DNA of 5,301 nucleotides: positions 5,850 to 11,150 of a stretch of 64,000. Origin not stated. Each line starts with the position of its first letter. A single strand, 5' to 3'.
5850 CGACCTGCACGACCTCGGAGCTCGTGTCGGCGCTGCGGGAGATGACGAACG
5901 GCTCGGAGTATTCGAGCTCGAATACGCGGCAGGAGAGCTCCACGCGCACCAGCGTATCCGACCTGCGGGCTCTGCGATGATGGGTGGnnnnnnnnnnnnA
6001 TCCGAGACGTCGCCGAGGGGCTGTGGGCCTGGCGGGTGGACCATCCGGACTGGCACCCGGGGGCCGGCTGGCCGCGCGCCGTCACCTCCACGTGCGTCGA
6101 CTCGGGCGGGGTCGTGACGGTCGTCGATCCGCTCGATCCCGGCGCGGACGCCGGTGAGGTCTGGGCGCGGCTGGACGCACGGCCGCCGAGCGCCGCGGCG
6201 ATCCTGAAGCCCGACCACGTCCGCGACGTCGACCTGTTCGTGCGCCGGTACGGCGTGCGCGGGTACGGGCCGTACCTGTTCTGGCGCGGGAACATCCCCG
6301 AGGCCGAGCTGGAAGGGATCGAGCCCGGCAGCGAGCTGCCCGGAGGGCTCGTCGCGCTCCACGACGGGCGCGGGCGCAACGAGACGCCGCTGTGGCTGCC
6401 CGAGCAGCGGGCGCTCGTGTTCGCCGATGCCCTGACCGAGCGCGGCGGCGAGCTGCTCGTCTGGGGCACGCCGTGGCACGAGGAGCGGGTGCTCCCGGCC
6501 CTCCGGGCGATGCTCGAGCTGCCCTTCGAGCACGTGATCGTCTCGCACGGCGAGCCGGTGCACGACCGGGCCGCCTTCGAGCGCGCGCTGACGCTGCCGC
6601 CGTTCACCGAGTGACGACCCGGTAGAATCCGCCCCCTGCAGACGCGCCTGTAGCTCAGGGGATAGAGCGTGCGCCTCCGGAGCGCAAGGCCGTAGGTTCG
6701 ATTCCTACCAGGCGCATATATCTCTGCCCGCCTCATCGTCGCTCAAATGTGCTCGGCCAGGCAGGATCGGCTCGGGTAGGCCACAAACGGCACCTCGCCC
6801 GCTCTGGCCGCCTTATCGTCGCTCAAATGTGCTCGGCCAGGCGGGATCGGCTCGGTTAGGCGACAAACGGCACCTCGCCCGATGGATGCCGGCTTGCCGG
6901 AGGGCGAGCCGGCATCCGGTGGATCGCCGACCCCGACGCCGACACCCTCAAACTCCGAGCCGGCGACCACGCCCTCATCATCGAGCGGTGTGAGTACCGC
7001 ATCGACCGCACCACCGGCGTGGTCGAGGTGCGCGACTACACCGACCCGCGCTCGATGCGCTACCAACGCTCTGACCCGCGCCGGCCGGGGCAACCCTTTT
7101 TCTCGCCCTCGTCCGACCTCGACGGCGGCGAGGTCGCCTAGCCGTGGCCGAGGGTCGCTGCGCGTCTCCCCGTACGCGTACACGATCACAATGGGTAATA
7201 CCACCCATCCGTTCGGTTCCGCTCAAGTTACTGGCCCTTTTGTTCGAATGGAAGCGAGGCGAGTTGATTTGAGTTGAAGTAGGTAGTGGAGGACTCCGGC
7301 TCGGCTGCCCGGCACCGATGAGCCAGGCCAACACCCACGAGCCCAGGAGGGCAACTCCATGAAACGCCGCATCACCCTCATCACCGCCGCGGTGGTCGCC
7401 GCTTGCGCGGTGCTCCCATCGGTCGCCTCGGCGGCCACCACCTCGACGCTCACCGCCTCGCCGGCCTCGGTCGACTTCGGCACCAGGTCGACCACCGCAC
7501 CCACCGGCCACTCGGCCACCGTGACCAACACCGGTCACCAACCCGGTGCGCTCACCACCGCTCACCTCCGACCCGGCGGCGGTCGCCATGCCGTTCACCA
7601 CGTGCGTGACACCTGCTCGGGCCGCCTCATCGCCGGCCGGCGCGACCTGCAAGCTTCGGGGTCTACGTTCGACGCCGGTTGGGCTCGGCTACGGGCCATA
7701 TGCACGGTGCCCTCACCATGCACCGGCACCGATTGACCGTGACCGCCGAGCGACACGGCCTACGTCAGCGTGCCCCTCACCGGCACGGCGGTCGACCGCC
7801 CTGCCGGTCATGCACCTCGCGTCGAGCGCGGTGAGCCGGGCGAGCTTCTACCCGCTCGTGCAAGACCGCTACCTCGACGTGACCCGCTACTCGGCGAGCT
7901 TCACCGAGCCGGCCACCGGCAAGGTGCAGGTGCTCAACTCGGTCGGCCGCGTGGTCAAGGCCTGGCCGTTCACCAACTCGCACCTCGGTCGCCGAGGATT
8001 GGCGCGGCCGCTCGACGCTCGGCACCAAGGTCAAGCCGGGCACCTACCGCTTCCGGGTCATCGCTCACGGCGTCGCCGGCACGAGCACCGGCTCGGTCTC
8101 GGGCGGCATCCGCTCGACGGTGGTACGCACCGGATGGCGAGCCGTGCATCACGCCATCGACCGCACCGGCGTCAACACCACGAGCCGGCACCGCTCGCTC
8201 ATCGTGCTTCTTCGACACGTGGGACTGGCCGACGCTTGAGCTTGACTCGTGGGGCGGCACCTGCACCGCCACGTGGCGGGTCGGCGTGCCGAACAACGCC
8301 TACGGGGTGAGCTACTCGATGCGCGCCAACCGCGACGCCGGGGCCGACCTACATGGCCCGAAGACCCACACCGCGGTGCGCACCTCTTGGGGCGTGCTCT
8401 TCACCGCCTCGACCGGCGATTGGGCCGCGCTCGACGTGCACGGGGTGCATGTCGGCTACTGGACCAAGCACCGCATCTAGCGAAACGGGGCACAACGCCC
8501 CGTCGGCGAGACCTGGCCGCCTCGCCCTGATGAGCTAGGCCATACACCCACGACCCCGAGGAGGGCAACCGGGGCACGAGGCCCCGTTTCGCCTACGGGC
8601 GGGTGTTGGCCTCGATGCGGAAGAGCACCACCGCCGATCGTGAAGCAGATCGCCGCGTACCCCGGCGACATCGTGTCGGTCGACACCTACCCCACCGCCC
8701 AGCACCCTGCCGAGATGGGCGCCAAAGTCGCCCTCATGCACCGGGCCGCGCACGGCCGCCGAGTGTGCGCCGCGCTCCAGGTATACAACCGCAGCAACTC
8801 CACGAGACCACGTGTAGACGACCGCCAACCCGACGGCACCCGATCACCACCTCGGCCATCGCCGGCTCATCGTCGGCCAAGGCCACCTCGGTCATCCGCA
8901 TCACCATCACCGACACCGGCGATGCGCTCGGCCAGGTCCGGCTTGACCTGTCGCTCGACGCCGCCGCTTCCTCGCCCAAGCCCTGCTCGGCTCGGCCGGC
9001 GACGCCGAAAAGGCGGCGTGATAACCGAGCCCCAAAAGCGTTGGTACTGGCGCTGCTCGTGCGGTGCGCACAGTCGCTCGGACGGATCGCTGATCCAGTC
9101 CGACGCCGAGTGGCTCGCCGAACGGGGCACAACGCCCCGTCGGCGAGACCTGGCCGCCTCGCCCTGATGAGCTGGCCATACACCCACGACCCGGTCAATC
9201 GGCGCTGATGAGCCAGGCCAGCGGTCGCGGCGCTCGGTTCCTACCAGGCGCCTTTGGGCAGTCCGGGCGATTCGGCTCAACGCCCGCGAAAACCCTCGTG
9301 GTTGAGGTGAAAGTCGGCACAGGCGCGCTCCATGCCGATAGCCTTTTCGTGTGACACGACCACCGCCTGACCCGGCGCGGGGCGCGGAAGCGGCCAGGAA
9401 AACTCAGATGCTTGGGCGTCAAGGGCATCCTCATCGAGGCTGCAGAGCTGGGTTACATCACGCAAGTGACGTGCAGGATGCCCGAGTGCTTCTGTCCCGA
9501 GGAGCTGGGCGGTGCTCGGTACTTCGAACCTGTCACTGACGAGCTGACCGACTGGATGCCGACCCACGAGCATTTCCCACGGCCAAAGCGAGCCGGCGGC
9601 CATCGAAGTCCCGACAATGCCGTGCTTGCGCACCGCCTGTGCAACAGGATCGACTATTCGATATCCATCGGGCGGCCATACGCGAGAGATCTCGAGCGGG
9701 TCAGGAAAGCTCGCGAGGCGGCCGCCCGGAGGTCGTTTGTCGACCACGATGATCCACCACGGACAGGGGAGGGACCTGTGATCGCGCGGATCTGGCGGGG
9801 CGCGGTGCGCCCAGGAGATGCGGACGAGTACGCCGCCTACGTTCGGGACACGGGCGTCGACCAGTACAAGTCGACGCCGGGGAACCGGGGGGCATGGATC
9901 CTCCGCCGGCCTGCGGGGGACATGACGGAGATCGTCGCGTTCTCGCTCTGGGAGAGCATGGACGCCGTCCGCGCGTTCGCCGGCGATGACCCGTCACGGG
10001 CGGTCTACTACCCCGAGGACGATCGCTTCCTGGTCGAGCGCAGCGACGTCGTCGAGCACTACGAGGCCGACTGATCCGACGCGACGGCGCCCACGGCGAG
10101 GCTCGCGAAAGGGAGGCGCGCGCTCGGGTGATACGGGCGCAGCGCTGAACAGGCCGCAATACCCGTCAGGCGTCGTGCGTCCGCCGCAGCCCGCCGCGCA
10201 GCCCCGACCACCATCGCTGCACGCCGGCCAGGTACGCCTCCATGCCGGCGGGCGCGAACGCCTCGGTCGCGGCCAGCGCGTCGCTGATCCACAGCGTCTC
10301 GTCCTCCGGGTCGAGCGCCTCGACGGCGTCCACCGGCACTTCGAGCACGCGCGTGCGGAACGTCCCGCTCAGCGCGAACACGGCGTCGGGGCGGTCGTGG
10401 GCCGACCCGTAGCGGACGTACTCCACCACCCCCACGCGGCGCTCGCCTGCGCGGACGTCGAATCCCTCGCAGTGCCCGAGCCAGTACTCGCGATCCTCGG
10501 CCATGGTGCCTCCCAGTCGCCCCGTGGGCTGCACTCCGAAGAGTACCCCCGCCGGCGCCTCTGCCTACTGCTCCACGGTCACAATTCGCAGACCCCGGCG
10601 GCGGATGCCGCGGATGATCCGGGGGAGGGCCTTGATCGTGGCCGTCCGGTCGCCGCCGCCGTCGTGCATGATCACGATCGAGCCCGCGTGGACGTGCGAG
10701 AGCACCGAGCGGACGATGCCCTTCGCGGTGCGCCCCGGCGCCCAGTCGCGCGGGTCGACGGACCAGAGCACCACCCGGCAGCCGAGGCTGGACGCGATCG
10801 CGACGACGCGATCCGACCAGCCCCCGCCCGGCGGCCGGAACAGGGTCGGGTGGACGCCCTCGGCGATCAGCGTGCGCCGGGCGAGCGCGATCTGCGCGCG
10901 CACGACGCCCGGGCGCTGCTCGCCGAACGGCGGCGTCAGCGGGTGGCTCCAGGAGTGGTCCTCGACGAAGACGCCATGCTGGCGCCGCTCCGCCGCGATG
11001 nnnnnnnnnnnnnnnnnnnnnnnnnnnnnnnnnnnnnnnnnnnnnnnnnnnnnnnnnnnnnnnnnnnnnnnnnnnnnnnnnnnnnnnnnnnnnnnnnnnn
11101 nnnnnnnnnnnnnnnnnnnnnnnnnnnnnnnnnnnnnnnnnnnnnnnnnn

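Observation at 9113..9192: Second hammerhead-type module 637 nt downstream, same orientation, but flawed as sequenced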

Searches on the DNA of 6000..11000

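Call 64: search_with_rna_model(model_id=R1, source=window, start=6000, end=11000, filters=off, max_evalue=5, show_alignments=0)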
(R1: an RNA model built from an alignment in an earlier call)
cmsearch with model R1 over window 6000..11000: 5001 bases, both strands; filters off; matches with E-value up to 5: 16.
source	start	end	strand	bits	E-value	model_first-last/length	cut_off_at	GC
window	8476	8548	+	75.1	6.1e-21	1-72/72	no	0.67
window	9114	9185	+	55.7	3.2e-15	1-72/72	no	0.72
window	8526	8596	-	14.7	0.0038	1-72/72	no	0.68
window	8485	8503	-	14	0.0063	10-27/72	no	0.74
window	9122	9140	-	14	0.0063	10-27/72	no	0.74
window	7255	7336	+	13.9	0.0068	1-72/72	no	0.62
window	8570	8586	+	11.7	0.029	11-26/72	no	0.88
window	6718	6760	-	11.3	0.039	1-72/72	no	0.58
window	9198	9226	+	9.4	0.14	1-72/72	no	0.69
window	6511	6532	+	7.7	0.46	29-50/72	no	0.64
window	7612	7676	-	6.7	0.89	1-72/72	no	0.74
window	7452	7484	-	6.3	1.2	1-72/72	no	0.76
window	6387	6409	+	4.8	3.2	28-50/72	no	0.78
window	6482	6495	-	4.7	3.5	12-25/72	no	0.79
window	9678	9710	+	4.4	4.3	1-72/72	no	0.58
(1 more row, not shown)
